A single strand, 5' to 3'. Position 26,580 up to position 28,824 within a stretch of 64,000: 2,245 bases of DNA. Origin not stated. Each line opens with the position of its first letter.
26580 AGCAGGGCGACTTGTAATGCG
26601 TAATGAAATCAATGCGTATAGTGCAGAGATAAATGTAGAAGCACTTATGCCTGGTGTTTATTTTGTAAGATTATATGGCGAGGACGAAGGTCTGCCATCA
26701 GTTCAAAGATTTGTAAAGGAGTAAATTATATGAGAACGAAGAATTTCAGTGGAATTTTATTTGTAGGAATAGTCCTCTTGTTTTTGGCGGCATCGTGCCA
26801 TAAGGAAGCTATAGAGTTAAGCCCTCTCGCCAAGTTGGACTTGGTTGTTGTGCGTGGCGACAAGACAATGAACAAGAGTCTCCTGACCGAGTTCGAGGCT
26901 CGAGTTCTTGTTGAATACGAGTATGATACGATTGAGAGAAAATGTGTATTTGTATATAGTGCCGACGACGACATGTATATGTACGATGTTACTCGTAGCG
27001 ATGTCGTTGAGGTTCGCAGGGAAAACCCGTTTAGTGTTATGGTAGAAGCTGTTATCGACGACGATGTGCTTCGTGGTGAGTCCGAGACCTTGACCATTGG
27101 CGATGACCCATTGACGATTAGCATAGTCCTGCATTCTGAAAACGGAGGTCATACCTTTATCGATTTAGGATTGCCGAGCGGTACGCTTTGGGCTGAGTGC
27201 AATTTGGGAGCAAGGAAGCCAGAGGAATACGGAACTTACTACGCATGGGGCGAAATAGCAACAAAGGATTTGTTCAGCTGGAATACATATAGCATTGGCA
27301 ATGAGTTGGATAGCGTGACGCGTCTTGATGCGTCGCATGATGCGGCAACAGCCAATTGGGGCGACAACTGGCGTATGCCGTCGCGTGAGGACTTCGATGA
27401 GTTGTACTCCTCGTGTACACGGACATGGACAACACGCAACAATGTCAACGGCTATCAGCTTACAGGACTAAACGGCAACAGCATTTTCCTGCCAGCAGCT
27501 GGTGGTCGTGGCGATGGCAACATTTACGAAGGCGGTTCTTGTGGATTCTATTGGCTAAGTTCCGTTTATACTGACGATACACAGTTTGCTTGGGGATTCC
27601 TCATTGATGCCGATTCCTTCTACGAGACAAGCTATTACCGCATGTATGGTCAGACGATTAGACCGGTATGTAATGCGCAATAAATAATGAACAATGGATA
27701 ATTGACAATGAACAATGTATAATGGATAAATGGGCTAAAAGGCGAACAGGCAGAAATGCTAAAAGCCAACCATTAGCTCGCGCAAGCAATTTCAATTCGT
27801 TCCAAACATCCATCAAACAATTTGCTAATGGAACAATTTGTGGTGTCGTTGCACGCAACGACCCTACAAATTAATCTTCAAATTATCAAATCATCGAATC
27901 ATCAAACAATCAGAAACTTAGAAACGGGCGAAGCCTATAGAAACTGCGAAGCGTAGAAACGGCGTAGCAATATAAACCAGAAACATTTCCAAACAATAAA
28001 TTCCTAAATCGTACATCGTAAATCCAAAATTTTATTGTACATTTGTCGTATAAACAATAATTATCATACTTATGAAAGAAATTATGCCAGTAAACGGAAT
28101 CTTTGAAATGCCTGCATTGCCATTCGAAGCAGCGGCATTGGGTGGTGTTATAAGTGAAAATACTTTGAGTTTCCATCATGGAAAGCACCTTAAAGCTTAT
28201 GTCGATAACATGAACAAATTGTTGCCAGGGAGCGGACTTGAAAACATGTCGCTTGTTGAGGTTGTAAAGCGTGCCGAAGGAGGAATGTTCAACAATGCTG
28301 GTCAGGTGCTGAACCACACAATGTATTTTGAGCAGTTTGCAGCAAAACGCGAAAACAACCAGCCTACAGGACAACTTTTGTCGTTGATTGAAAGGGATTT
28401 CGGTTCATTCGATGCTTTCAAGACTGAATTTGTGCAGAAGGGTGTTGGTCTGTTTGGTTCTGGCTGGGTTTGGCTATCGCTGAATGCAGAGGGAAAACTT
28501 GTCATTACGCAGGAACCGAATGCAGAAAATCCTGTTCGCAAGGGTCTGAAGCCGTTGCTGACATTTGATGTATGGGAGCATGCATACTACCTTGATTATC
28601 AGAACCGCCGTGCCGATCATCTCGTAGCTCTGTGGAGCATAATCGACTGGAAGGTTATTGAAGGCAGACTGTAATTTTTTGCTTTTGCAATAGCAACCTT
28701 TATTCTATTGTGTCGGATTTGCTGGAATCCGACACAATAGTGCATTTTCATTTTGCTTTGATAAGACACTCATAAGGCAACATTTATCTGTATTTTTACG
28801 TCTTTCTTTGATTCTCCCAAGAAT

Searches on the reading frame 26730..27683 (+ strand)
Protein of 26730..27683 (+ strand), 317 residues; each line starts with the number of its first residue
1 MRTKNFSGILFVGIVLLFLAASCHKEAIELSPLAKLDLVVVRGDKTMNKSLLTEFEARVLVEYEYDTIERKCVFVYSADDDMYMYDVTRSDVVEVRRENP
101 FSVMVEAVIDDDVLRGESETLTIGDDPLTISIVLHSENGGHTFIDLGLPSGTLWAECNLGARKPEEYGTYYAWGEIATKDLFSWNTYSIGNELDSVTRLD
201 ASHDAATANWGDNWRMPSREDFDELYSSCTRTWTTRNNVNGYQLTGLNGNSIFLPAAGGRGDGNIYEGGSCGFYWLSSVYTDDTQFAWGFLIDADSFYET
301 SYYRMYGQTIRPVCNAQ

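Call 16: search_protein_families(library=pfam, proteins=[window:26730-27683:+])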
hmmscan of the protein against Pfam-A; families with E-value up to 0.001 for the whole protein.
window:26730-27683:+ (317 aa): 1 family
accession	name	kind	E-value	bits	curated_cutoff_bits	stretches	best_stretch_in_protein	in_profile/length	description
PF07603.17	Lcl_C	-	0.00071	20.3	34.9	0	153-300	11-105/117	Lcl C-terminal domain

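Call 67: find_homologous_proteins(query=window:26730-27683:+, max_evalue=1e-40)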
Query window:26730-27683:+ (317 aa): 1637 proteins with E <= 1e-40 among 8000 candidates; the best 120 are listed.
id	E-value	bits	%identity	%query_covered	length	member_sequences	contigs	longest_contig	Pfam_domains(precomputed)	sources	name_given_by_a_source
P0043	7.5e-210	714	97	100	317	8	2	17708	-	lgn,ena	-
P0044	7.1e-178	609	80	100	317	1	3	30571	-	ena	-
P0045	4.6e-163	560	74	99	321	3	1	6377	-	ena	-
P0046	1.5e-141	490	66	100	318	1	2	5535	-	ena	-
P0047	1.8e-141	489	65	100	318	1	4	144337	-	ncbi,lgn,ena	-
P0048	1.2e-139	483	64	100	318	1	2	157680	-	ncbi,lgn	-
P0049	1.4e-139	483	65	99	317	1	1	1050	-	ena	-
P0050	3.4e-139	482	65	99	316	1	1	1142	-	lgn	-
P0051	2.4e-138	479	63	99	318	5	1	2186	-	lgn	-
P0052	3.9e-137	475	64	100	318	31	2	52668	-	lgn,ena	-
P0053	7.3e-137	474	63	98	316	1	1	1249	-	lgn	-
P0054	5.5e-135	468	65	96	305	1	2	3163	-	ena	-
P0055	6.5e-132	458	63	94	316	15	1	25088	-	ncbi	-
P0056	4.9e-127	442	63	92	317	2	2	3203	-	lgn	-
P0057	1.2e-103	365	41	56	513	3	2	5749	PF26707.1,PF07603.18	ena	-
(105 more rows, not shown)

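Call 68: find_encoding_contigs(protein=P0043, flank=10000, max_places=4)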
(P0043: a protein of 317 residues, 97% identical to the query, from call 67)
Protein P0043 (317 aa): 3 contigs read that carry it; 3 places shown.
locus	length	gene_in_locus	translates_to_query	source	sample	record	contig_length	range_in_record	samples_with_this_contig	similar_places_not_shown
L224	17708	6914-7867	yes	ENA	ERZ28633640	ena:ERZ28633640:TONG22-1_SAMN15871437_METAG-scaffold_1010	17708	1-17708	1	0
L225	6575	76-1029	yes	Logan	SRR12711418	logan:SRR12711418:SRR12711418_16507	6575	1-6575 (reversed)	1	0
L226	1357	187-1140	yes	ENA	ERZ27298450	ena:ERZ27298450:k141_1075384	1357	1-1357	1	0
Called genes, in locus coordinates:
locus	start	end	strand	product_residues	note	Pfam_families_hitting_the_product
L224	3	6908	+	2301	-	?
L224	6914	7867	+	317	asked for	-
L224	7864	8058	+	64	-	-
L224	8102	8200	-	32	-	-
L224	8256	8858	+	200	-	PF00081:Sod_Fe_N, PF02777:Sod_Fe_C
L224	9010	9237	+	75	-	-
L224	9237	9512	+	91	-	PF15738:YafQ_toxin (weak), PF05016:ParE_toxin (weak), PF06769:YoeB_toxin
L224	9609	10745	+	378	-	PF09479:Flg_new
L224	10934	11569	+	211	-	PF12080:GldM_4th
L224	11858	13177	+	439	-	PF00270:DEAD, PF04851:ResIII, PF00271:Helicase_C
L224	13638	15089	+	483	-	PF01637:ATPase_2, PF13173:AAA_14 (weak)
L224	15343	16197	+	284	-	PF02498:Bro-N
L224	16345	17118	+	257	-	PF00175:NAD_binding_1 (weak), PF10418:DHODB_Fe-S_bind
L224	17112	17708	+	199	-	?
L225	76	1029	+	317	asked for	-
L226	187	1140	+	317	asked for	-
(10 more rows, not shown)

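Call 69: find_encoding_contigs(protein=P0044, flank=10000, max_places=4)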
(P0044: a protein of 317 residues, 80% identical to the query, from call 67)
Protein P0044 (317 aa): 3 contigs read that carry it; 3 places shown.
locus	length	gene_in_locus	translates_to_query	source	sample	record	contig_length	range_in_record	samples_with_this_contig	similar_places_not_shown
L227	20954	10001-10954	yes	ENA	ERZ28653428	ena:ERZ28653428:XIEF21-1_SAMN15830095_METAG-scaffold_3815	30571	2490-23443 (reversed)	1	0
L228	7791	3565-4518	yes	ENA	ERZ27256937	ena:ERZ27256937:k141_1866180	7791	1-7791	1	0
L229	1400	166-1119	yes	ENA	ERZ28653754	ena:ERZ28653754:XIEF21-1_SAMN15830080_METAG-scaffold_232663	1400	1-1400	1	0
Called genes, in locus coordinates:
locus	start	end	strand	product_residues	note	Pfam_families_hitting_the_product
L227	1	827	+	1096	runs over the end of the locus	PF06739:SBBP (faint), PF13585:CHU_C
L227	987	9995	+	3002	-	PF13306:LRR_5, PF13855:LRR_8 (faint), PF13306:LRR_5, PF18998:Flg_new_2, PF17966:Muc_B2 (faint), PF18998:Flg_new_2, PF18962:Por_Secre_tail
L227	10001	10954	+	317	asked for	-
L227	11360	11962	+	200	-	PF00081:Sod_Fe_N, PF02777:Sod_Fe_C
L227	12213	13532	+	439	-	PF00270:DEAD, PF04851:ResIII, PF00271:Helicase_C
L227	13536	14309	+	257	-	PF00175:NAD_binding_1 (weak), PF10418:DHODB_Fe-S_bind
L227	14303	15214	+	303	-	PF01180:DHO_dh, PF01207:Dus, PF03060:NMO (weak)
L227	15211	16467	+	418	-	-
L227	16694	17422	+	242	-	-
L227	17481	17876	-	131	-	PF00581:Rhodanese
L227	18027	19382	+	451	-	PF00209:SNF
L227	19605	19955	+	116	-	-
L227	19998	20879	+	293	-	PF03755:YicC-like_N, PF08340:YicC-like_C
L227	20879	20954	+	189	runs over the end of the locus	PF00625:Guanylate_kin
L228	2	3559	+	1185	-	?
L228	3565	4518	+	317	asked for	-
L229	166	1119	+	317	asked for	-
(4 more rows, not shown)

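Call 73: find_encoding_contigs(protein=P0045, flank=10000, max_places=4)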
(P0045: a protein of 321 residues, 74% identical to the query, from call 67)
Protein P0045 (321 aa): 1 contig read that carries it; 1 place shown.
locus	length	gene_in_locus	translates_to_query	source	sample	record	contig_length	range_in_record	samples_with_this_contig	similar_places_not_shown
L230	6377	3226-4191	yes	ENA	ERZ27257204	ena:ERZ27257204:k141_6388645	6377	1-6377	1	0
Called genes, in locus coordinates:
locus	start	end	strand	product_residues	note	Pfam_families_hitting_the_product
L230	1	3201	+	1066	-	?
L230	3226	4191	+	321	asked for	-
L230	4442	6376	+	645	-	?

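Call 75: search_protein_families(library=pfam, proteins=[L230:4442-6376:+])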
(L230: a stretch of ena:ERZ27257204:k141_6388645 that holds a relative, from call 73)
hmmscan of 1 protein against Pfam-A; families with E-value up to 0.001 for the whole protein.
L230:4442-6376:+ (645 aa): 3 families
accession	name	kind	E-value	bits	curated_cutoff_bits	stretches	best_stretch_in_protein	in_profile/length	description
PF13306.12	LRR_5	-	4.9e-86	285.5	27.7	3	89-217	1-125/127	BspA type Leucine rich repeat region (6 copies)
PF18998.6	Flg_new_2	-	2.5e-24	85.5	23.6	2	586-645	4-69/73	Divergent InlB B-repeat domain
PF13855.12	LRR_8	-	4.3e-10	39.6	27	0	157-196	12-52/61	Leucine rich repeat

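Call 80: search_protein_families(library=ncbifam, proteins=[L227:19419-19955:+], max_evalue=1)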
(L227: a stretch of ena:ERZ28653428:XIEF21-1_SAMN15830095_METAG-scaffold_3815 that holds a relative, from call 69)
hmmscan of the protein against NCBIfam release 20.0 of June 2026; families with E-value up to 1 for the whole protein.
L227:19419-19955:+ (178 aa): 2 families
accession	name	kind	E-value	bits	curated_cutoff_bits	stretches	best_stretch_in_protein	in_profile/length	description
NF047646.1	REP_Tyr_transpos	equivalog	5e-16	58.9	80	1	14-166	7-130/146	REP-associated tyrosine transposase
NF033573.1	transpos_IS200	equivalog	0.095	12.9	55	1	56-83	38-65/126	IS200/IS605 family transposase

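Call 81: search_protein_families(library=pfam, proteins=[L227:19419-19955:+], max_evalue=5)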
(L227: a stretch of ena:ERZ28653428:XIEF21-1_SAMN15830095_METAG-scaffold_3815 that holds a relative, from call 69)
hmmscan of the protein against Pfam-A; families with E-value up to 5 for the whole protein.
L227:19419-19955:+ (178 aa): 1 family
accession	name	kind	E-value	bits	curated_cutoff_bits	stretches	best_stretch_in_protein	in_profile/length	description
PF01797.21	Y1_Tnp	-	1.2e-05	25.9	23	2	54-87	30-63/121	Transposase IS200 like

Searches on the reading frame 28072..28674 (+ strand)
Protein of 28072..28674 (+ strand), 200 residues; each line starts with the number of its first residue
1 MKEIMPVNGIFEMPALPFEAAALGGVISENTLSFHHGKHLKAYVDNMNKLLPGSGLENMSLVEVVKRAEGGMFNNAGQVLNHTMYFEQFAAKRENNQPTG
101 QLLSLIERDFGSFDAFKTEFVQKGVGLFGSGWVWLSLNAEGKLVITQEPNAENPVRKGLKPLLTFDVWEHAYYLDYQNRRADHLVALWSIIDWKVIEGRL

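Call 10: find_encoding_contigs(protein=window:28072-28674:+, flank=10000, max_places=10)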
Protein window:28072-28674:+ (200 aa): 3 contigs read that carry it; 1 place shown.
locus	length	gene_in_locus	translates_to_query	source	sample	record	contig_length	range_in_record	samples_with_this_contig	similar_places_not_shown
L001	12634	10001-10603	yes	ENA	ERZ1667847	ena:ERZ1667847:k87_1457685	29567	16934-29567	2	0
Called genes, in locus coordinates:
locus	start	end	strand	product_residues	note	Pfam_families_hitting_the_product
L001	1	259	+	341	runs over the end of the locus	PF11751:PorP_SprF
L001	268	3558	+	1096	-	PF06739:SBBP (faint), PF13585:CHU_C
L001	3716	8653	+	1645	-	PF13306:LRR_5, PF12799:LRR_4 (faint), PF13855:LRR_8 (faint), PF23952:LRR_EndoS (faint), PF13306:LRR_5, PF18998:Flg_new_2, PF18962:Por_Secre_tail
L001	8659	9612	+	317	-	-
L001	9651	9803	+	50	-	-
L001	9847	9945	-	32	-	-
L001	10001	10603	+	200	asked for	PF00081:Sod_Fe_N, PF02777:Sod_Fe_C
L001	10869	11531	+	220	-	-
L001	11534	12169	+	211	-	-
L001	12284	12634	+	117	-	?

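Call 12: find_related_loci(query=window:28072-28674:+, collection=genome_contigs, flank=10000)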
Query window:28072-28674:+ (200 aa) in genome_contigs; peptide patterns used: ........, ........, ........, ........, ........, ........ (x = any residue, [..] = any of these).
600 stretches matched a pattern (row limit reached: there are more); 600 encode a relative of the query (tblastn E <= 1e-3); the best 80 are kept; 80 distinct loci.
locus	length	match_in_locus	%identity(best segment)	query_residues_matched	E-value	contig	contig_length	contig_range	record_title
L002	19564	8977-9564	66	2-199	2e-88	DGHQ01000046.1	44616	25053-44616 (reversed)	MAG TPA_asm: Bacteroidales bacterium UBA3844 UBA3844_contig_10476, whole genome shotgun sequence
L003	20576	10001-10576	65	9-200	7e-85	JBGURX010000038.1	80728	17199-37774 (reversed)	MAG: Bacteroidales bacterium isolate ruminal_MAG_106 ruminal_MAG_106_contig_0038, whole genome shotgun sequence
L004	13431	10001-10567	66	11-199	2e-83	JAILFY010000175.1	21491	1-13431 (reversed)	MAG: Bacteroidaceae bacterium isolate RUI084 k141_10201353_flag=0_multi=54.0000_len=21491, whole genome shotgun sequence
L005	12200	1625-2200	63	8-199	3e-82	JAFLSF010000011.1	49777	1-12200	MAG: Prevotella sp. isolate HAN020 Seq11, whole genome shotgun sequence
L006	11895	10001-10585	59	5-199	2e-77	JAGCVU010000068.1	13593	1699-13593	MAG: Bacteroidales bacterium isolate RGIG10168 Yak_Rumen-4__c444657, whole genome shotgun sequence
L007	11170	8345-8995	53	10-199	9e-71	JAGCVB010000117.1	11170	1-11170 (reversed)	MAG: Bacteroidales bacterium isolate RGIG10149 Yak_Rumen-4__c1810085, whole genome shotgun sequence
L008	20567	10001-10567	55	10-199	4e-70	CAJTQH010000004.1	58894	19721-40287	MAG TPA_asm: uncultured Muribaculaceae bacterium isolate MGBC110834 genome assembly, contig: MGBC110834.4, whole genome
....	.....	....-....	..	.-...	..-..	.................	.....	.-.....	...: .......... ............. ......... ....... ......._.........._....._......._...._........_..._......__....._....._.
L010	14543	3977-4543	54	13-200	9e-70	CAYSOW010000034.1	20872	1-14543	MAG TPA_asm: uncultured Bacteroides sp. isolate SRP222552_co1_217 genome assembly, contig: NODE_1411_length_20872_cov_33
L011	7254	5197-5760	53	11-199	4e-69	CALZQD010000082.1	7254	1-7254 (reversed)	MAG: uncultured Bacteroidales bacterium isolate SRR5240748_bin.20_metaWRAP_v1.3_MAG genome assembly, contig: ERZ9450819.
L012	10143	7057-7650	52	1-199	6e-69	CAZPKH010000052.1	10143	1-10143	MAG TPA_asm: uncultured Muribaculaceae bacterium isolate SRP199465_co1_746 genome assembly, contig: NODE_19170_length_10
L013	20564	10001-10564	56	11-199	9e-69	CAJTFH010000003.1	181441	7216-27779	Bacteroidales bacterium isolate C36_59_MI_BP genome assembly, contig: MGBC000160.3, whole genome shotgun sequence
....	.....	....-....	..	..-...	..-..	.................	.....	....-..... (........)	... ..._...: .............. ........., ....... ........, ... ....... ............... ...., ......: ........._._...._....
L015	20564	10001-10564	51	11-199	1e-66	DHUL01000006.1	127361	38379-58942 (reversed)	MAG TPA_asm: Bacteroidales bacterium UBA5235 UBA5235_contig_1034, whole genome shotgun sequence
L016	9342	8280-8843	54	11-199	1e-66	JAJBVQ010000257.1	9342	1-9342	MAG: Rikenellaceae bacterium isolate U_127164 U_127164=NODE_788_length_9342_cov_9.185959, whole genome shotgun sequence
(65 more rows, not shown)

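Call 59: list_cluster_members(proteins=[P0001, P0005, window:28072-28674:+])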
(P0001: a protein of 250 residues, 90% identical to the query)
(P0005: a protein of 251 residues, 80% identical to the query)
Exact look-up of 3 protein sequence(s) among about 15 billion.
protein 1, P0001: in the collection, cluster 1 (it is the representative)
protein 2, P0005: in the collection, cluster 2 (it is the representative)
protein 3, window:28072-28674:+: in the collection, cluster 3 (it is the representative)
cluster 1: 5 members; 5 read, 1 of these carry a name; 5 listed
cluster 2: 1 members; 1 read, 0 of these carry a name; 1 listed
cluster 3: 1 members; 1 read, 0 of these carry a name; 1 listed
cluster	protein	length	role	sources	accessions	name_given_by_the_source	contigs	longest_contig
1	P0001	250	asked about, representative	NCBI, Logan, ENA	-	-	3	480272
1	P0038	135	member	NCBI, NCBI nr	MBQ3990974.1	MAG: enoyl-CoA hydratase/isomerase family protein, partial [Bacteroidales bacterium] | enoyl-CoA hydratase/isomerase family protein [Bacteroidales bacterium]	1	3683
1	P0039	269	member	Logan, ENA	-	-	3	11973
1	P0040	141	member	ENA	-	-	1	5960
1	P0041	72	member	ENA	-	-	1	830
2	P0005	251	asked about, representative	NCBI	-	-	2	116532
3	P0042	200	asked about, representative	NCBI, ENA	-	-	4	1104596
